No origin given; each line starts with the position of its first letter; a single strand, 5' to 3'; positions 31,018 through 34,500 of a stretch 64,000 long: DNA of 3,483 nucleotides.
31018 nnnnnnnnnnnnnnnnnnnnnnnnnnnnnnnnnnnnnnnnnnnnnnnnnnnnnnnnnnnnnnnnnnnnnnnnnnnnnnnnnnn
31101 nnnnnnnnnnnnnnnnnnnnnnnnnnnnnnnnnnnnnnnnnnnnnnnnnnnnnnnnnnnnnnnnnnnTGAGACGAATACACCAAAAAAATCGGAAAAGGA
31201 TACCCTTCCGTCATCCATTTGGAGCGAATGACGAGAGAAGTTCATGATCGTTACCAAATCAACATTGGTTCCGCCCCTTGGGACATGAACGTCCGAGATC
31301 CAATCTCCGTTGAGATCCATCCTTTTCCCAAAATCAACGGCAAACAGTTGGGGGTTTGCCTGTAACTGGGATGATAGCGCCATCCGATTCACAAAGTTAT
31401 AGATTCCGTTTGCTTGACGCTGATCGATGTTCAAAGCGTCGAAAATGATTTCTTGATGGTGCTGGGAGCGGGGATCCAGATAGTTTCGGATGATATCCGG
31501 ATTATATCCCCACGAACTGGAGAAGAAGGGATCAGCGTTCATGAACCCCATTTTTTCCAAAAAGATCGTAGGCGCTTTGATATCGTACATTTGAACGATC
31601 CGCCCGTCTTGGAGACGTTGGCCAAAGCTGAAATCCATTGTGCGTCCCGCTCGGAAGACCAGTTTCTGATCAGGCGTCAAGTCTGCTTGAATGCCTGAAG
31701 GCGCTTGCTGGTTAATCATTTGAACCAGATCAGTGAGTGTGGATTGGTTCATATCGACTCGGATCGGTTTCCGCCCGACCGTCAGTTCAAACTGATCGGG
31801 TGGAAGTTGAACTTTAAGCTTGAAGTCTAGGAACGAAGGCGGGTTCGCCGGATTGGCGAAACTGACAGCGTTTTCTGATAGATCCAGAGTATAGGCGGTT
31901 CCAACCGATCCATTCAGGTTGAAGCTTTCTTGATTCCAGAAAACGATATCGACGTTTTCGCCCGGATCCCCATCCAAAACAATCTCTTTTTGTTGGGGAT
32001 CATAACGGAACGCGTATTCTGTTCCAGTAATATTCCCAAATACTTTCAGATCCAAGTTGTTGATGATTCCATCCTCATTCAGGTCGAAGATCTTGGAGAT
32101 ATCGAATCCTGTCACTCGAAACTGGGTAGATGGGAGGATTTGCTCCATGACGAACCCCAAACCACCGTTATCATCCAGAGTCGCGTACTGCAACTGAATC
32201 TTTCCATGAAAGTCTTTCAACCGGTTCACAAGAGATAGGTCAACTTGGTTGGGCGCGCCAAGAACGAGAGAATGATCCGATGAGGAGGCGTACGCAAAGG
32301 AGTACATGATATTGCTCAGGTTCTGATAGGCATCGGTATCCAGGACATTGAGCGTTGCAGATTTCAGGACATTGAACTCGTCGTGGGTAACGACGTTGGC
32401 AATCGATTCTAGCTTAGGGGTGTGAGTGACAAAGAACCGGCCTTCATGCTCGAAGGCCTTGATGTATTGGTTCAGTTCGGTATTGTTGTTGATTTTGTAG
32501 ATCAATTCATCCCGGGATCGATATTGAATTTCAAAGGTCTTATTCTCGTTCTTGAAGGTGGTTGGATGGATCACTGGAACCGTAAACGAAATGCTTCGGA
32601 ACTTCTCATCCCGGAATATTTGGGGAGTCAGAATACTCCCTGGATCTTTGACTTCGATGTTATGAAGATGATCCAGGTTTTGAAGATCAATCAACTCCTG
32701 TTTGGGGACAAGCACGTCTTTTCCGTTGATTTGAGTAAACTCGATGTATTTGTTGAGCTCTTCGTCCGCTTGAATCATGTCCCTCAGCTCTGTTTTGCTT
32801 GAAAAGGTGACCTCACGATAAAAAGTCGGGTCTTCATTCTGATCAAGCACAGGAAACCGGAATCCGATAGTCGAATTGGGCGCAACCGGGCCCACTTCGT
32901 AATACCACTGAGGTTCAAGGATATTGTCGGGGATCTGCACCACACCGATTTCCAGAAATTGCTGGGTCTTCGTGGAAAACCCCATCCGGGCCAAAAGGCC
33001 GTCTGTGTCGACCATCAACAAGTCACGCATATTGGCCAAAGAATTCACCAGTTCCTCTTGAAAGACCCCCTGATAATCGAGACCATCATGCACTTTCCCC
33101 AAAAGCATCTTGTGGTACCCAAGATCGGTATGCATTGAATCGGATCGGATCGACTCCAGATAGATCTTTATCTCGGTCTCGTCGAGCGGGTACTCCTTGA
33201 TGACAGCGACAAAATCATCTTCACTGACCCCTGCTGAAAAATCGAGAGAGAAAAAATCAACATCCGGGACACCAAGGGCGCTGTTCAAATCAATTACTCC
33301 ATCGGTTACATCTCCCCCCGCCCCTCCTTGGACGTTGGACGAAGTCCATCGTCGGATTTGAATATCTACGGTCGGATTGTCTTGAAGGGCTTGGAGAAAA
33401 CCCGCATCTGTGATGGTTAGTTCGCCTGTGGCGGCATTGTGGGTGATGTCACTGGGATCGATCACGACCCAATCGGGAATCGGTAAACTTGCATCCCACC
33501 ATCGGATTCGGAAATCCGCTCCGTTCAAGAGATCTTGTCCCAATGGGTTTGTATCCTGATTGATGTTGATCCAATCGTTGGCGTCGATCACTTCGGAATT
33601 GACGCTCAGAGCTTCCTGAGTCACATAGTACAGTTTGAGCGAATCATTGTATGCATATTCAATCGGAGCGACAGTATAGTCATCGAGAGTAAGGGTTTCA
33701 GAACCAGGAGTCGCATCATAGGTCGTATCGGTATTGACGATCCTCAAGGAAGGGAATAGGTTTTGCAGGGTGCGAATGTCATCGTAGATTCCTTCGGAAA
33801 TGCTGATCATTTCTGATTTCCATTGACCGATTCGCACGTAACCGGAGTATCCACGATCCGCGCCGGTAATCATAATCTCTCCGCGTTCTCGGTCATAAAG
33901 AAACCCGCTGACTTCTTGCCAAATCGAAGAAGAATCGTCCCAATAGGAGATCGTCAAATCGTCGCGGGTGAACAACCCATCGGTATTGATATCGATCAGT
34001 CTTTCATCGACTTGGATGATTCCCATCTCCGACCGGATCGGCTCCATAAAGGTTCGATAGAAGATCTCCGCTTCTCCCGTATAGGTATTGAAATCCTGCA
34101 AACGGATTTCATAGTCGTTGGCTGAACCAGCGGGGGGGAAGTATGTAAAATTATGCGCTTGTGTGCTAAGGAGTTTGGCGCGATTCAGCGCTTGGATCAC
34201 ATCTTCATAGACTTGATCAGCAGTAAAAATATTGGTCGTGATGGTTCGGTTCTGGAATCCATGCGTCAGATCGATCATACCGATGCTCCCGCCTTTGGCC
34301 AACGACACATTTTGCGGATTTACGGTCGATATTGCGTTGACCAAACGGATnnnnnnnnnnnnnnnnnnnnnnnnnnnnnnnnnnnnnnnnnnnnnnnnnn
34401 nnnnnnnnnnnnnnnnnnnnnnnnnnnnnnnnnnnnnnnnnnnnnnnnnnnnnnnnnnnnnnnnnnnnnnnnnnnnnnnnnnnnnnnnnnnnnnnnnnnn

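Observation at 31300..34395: Giant FlgK with ~1000-aa insert built from duplicated domains and Ca-binding-like loops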

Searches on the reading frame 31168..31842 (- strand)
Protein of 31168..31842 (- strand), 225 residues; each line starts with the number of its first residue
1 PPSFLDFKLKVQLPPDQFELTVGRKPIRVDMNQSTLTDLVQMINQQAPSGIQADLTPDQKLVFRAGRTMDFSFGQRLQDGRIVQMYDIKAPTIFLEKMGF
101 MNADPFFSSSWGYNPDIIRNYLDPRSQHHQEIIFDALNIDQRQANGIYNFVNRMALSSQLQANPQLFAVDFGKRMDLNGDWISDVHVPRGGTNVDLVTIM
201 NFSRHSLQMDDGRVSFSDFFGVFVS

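Call 35: search_protein_families(library=pfam, proteins=[window:31168-31842:-], max_evalue=10)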
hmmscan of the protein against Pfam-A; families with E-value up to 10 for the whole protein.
window:31168-31842:- (225 aa): 1 family
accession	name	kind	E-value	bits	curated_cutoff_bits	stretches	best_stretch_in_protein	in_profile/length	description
PF00338.27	Ribosomal_S10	-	0.18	12.5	21.2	1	16-54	57-96/98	Ribosomal protein S10p/S20e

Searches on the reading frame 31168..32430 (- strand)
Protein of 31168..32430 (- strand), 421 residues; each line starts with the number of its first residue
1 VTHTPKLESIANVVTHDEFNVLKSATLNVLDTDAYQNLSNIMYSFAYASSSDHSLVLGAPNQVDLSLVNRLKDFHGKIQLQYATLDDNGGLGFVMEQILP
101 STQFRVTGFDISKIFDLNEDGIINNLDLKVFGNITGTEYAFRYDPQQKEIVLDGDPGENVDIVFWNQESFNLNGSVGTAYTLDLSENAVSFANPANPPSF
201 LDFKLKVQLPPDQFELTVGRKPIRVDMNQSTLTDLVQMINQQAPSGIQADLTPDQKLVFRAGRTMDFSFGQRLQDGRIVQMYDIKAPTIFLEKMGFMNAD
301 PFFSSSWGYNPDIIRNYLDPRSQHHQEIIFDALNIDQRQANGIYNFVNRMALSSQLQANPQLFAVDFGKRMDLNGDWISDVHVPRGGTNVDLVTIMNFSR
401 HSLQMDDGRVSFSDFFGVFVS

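Call 44: predict_structure(alignment_id=A2)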
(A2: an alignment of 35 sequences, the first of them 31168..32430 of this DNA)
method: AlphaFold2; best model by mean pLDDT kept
length: 421 residues; sequences in the alignment: 35
mean_pLDDT: 69.1   pTM: 0.48
mean pLDDT of the five models: 69.1, 68.9, 68.4, 65.2, 64.5
residues with pLDDT >= 90: 111; 70-90: 107; 50-70: 82; < 50: 121
segments of 3 or more residues with pLDDT < 50: 1-18, 20-34, 265-272, 276-279, 299-352, 359-367, 385-389, 418-421
pLDDT, mean of each block of 10 residues (from residue 1): 35 42 38 53 77 90 92 85 95 93 92 86 92 96 91 94 95 84 96 93 85 75 79 86 73 73 53 52 68 62 41 40 37 37 37 47 48 68 54 56 59 54 38
secondary structure, 60 per line:
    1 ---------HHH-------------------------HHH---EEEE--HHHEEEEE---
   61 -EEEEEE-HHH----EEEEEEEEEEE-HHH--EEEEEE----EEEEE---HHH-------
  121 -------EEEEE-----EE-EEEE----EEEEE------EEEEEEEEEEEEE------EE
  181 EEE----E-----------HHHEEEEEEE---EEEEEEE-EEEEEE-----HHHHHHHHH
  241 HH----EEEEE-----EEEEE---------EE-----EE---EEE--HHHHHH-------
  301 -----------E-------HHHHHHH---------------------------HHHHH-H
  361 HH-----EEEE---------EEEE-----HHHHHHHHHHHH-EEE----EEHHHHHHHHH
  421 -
elements in order: E44-47 E53-57 E62-67 E76-86 E93-98 E103-107 E128-132 E141-144 E149-153 E160-172 E179-183 E203-209 E213-219 E221-226 H232-242 E247-251 E257-261 E283-285 H288-293 H320-326 H354-358 E368-371 E381-384 H390-401 E403-405 H412-420

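Call 51: fold_search(model_id=the predicted structure, library=pdb)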
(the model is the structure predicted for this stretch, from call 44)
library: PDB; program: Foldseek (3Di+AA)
matches with E <= 10: 917; with E <= 0.001: 0
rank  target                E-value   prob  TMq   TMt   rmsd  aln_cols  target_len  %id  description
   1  7lgr                  1.6e-03  0.30  0.08  0.18  18.6       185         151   10  Streptococcus mutans Collagen binding Protein CNM - N2 Domain (released 2022-01-26)
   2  1amx                  2.5e-03  0.20  0.07  0.15  19.1       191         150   12  COLLAGEN-BINDING DOMAIN FROM A STAPHYLOCOCCUS AUREUS ADHESIN (released 1998-06-24)
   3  2j12_A                6.1e-03  0.16  0.10  0.16  18.6       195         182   13  Ad37 fibre head in complex with CAR D1 (released 2006-08-29)
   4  4k6u_B                8.6e-03  0.12  0.08  0.14  18.0       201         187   12  Crystal structure of Ad37 fiber knob in complex with trivalent sialic acid inhibitor ME0386 (released 2014-10-22)
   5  1uxa_B                1.4e-02  0.11  0.08  0.14  18.5       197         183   13  ADENOVIRUS AD37 FIBRE HEAD in complex with sialyl-lactose (released 2004-07-01)
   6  8j9c_A                1.9e-02  0.14  0.09  0.07  19.9       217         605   11  Crystal structure of M61 peptidase (apo-form) from Xanthomonas campestris (released 2024-05-01)
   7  8ofu_B                1.9e-02  0.10  0.09  0.15  19.6       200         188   12  Human adenovirus type 53 fiber-knob protein (released 2023-09-20)
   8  6fjn                  2.4e-02  0.18  0.10  0.18  18.6       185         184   11  Adenovirus species 26 knob protein, 0.97A (released 2019-02-06)
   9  9fah_A                2.4e-02  0.12  0.09  0.16  19.2       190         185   12  Human adenovirus type 37 fiber knob in complex with 4-O,5-N-diacetylneuraminic acid (released 2025-01-22)
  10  9fah_C                2.4e-02  0.11  0.10  0.16  18.4       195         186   13  Human adenovirus type 37 fiber knob in complex with 4-O,5-N-diacetylneuraminic acid (released 2025-01-22)
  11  7ajp_B                2.4e-02  0.10  0.09  0.15  18.9       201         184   11  Crystal Structure of Human Adenovirus 56 Fiber Knob (released 2021-01-13)
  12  1uxa_A                2.4e-02  0.08  0.08  0.13  19.4       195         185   12  ADENOVIRUS AD37 FIBRE HEAD in complex with sialyl-lactose (released 2004-07-01)
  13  1uxe_A                2.6e-02  0.10  0.09  0.16  19.0       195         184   12  ADENOVIRUS AD37 FIBRE HEAD (released 2004-07-02)
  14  8ozu_C                2.7e-02  0.44  0.09  0.10  15.8       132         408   11  Fucosidase crystal structure (released 2024-11-20)
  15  7ajp_H                2.9e-02  0.11  0.09  0.16  18.0       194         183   12  Crystal Structure of Human Adenovirus 56 Fiber Knob (released 2021-01-13)
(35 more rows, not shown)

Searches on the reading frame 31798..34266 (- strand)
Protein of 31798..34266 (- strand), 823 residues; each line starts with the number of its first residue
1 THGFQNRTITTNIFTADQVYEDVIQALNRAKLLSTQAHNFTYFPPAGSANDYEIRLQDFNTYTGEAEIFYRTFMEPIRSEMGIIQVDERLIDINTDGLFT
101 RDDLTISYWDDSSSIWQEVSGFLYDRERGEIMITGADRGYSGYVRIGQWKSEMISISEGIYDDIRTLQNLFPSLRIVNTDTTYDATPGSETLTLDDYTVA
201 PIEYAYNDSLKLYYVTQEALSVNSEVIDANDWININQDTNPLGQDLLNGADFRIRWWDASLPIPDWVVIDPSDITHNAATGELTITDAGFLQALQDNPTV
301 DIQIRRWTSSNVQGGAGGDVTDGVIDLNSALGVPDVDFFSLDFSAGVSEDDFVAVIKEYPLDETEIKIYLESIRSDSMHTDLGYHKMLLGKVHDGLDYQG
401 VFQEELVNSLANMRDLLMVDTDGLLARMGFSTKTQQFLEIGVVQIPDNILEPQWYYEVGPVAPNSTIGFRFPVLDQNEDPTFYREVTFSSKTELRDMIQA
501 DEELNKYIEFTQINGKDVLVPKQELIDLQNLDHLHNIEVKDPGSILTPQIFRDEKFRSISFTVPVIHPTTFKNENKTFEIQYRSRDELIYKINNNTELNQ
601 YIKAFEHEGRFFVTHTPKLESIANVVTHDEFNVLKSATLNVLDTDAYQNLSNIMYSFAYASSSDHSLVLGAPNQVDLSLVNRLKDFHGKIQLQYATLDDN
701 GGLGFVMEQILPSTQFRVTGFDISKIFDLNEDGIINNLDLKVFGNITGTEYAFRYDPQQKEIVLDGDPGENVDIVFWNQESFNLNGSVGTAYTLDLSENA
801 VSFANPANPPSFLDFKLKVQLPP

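Call 80: search_solved_structures(query=window:31798-34266:-, max_evalue=10)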
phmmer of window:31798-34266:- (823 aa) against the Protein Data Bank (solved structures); distinct sequences matched with E-value up to 10: 4.
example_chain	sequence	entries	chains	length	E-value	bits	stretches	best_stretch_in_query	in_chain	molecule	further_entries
7y5e_EN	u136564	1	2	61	0.27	12.4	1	451-481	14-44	Photosystem I reaction center subunit IV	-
7y7a_E7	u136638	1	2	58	0.3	12.2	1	451-480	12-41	Photosystem I reaction center subunit IV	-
7y7b_E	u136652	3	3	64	0.43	11.7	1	451-482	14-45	Photosystem I reaction center subunit IV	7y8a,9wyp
8wm6_E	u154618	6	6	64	0.71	11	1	451-482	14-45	Photosystem I reaction center subunit IV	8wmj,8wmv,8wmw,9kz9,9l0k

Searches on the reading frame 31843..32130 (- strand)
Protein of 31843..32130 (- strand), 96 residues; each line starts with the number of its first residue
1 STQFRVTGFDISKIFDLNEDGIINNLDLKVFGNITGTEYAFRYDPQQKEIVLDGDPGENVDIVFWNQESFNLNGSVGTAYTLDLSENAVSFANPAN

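Call 35: search_protein_families(library=pfam, proteins=[window:31843-32130:-], max_evalue=10)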
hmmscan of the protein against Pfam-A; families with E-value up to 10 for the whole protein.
window:31843-32130:- (96 aa): 1 family
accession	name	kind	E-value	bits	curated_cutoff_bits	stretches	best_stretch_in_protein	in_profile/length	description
PF00404.24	Dockerin_1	-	0.13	12.9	22.9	1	16-30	3-17/57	Dockerin type I domain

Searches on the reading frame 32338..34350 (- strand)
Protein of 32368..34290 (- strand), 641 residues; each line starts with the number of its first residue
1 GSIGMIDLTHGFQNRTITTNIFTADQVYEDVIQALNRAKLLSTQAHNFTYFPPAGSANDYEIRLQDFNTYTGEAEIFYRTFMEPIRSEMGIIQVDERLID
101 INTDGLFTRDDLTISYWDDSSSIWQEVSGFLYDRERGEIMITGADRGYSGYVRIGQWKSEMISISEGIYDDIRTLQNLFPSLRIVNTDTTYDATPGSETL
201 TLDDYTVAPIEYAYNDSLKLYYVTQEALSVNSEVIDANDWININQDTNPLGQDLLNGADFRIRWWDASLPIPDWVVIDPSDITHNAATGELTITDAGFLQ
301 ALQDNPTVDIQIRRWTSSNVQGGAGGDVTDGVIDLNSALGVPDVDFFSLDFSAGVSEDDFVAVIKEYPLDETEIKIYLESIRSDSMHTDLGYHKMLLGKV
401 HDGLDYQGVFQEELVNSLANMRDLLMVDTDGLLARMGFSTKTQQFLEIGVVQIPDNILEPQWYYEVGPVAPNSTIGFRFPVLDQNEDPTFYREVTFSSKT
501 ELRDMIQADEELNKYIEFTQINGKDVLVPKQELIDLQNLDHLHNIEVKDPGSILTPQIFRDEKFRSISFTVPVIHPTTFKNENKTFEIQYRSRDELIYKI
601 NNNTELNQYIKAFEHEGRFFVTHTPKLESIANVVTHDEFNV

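Call 18: search_protein_representatives(protein=window:32368-34290:-)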
Query: 641 residues. Proteins with E-value up to 0.001 (for the whole library): 7; up to 1e-10: 6; up to 1e-30: 5. The best 7 are listed.
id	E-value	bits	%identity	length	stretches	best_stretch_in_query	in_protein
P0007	2.6e-59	217.6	31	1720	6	444-638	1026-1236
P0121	4.0e-44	167.4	36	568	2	443-641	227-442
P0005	6.7e-44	166.7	38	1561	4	1-170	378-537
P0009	3.0e-41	157.9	38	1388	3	361-452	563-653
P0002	4.6e-37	144.1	37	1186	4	562-641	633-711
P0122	6.0e-19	84.3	38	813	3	554-641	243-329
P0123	4.1e-06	41.9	37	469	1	1-108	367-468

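Call 30: predict_structure(alignment_id=A1)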
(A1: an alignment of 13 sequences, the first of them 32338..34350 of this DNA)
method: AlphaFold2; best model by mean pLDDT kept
length: 671 residues; sequences in the alignment: 13
mean_pLDDT: 77.2   pTM: 0.63
mean pLDDT of the five models: 77.2, 76.5, 75.9, 74.0, 72.4
residues with pLDDT >= 90: 112; 70-90: 391; 50-70: 119; < 50: 49
segments of 3 or more residues with pLDDT < 50: 69-82, 186-193, 200-202, 474-480, 503-508
pLDDT, mean of each block of 10 residues (from residue 1): 76 85 89 87 90 84 64 43 52 76 74 82 83 84 81 83 76 83 56 52 56 76 58 60 90 88 69 79 92 92 86 95 92 85 63 75 72 82 60 74 84 86 72 75 89 90 89 46 76 77 52 85 88 84 78 66 59 63 76 81 88 86 88 92 88 80 90 87
secondary structure, 60 per line:
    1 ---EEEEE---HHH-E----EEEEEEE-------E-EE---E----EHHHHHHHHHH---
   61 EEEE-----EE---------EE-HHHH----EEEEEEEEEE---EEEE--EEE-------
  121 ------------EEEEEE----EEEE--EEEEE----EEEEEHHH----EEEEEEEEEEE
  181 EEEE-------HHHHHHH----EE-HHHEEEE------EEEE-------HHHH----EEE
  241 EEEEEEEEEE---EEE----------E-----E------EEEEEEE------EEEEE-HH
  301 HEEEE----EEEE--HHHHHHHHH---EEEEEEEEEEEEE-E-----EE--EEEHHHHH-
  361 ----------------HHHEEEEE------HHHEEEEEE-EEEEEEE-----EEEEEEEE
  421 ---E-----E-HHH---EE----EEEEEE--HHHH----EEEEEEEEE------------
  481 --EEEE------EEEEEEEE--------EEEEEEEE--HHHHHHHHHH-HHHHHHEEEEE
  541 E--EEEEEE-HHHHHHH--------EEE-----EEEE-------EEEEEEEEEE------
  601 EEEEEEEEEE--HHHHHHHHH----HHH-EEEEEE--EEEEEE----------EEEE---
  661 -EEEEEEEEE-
elements in order (helices of 4 or more, strands of 3 or more residues): E4-8 E21-27 H48-57 E61-64 H84-87 E92-101 E105-108 E111-113 E133-138 E143-146 E149-153 E158-162 E170-184 H192-198 E209-212 E219-222 H230-233 E238-250 E254-256 E280-286 E293-297 E302-305 E310-313 H316-324 E328-340 E352-354 H355-359 E380-384 E394-399 E401-407 E413-420 E444-449 H452-455 E460-468 E483-486 E493-500 E509-516 H519-528 H530-535 E536-541 E544-549 H551-557 E566-568 E574-577 E585-594 E601-610 H613-621 E630-635 E638-643 E654-657 E662-670

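Call 34: fold_search(model_id=the predicted structure, library=pdb)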
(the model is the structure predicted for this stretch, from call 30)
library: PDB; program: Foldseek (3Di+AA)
matches with E <= 10: 478; with E <= 0.001: 0
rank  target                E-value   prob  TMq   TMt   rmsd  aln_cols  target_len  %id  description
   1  4tsh_B                7.0e-03  0.07  0.07  0.10  37.9       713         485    9  A Novel Protein Fold Forms an Intramolecular Lock to Stabilize the Tertiary Structure of Streptococcus mutans Adhesin  (released 2014-10-22)
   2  8beg_A                1.3e-02  0.05  0.07  0.08  49.6       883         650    7  Structure of Ig-like domains from PrgB (released 2022-11-30)
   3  8sw0                  3.1e-02  0.10  0.07  0.06  24.2       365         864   10  Puromycin sensitive aminopeptidase (released 2023-07-26)
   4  9k09_U                4.1e-02  0.08  0.11  0.08  30.2       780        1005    8  Cyanophage A4 portal-tail complex (released 2025-04-09)
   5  5imw_B                5.9e-02  0.02  0.06  0.07  31.0       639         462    7  Trapped Toxin (released 2016-08-24)
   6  5z3g_W                1.1e-01  0.12  0.05  0.15  19.2       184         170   14  Cryo-EM structure of a nucleolar pre-60S ribosome (Rpf1-TAP) (released 2018-04-11)
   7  5mj6_B                1.2e-01  0.09  0.06  0.05  20.6       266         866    8  Ligand-induced conformational change of Insulin-regulated aminopeptidase: insights on catalytic mechanism and active s (released 2017-04-05)
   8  1s3r_A                1.2e-01  0.01  0.05  0.06  32.1       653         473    7  Crystal structure of the human-specific toxin intermedilysin (released 2005-01-25)
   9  4nx9                  1.2e-01  0.63  0.10  0.21  17.8       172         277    9  Crystal structure of Pseudomonas aeruginosa flagellin FliC (released 2014-01-29)
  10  7r81_U1               1.3e-01  0.14  0.06  0.17  18.7       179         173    9  Structure of the translating Neurospora crassa ribosome arrested by cycloheximide (released 2021-12-01)
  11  8cxh_A                1.4e-01  0.01  0.05  0.06  39.7       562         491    9  Structures of Zika Virus in Complex with Antibodies Targeting E Dimer Epitopes and Basis for Neutralization Efficacy (released 2023-06-07)
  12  2yd0_A                1.5e-01  0.08  0.06  0.06  20.6       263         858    8  Crystal structure of the soluble domain of human endoplasmic reticulum aminopeptidase 1 ERAP1 (released 2011-04-13)
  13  7t4s_F                1.6e-01  0.02  0.07  0.10  30.1       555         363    8  CryoEM structure of the HCMV Pentamer gH/gL/UL128/UL130/UL131A in complex with NRP2 and neutralizing fabs 8I21 and 13H (released 2022-03-23)
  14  8oe4_D                1.9e-01  0.02  0.06  0.07  38.4       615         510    8  Cryo-EM structure of a pre-dimerized human IL-23 complete extracellular signaling complex. (released 2024-02-07)
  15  8zj4_A                1.9e-01  0.02  0.06  0.07  31.3       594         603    7  trypsinogen-EP-N619A (released 2025-05-21)
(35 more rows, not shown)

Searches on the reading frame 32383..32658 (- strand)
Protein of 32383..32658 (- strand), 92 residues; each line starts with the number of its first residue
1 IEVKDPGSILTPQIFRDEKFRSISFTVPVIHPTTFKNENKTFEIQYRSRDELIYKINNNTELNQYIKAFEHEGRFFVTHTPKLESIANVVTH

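Call 35: search_protein_families(library=pfam, proteins=[window:32383-32658:-], max_evalue=10)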
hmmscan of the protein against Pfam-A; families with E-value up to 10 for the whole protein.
window:32383-32658:- (92 aa): 4 families
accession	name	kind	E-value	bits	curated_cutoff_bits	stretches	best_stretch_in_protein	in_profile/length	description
PF22200.2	ExsA_N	-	0.0046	17.8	27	1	6-70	32-99/136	ExsA N-terminal regulatory domain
PF25263.1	DUF7863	-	0.0049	17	25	1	34-72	104-143/169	Domain of unknown function (DUF7863)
PF13113.11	DUF3970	-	0.076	13.7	21.1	1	59-82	10-31/55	Protein of unknown function (DUF3970)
PF24962.1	DUF7767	-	0.19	12.3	27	1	48-78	60-90/95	Domain of unknown function (DUF7767)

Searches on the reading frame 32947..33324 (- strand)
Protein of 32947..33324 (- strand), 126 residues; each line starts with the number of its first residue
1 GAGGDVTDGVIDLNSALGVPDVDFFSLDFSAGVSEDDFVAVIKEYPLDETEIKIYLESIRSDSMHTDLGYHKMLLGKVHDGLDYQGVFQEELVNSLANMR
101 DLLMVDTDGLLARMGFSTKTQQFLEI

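Call 35: search_protein_families(library=pfam, proteins=[window:32947-33324:-], max_evalue=10)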
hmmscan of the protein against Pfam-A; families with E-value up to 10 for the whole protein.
window:32947-33324:- (126 aa): 1 family
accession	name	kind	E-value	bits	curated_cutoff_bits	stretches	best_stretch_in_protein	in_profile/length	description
PF15570.11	Imm43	-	0.04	14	25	1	22-85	68-131/211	Immunity protein 43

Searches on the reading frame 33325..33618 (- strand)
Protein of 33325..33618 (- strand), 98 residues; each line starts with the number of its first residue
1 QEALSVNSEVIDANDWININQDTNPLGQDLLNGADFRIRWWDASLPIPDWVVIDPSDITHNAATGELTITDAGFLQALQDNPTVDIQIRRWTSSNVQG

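Call 35: search_protein_families(library=pfam, proteins=[window:33325-33618:-], max_evalue=10)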
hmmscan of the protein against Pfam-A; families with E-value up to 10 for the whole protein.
window:33325-33618:- (98 aa): 1 family
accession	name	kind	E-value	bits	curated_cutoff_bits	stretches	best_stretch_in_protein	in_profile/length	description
PF13004.13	BACON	-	0.048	14.1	25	1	40-70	2-29/61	Putative binding domain, N-terminal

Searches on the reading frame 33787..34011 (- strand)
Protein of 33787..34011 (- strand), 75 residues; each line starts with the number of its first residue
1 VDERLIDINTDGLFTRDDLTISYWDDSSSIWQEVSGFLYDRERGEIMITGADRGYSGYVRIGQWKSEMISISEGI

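Call 67: find_homologous_proteins(query=A3, max_evalue=0.001)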
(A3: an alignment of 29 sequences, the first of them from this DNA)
Query A3 (29 sequences): 893 candidates shared short words with the query, none scored E <= 0.001.
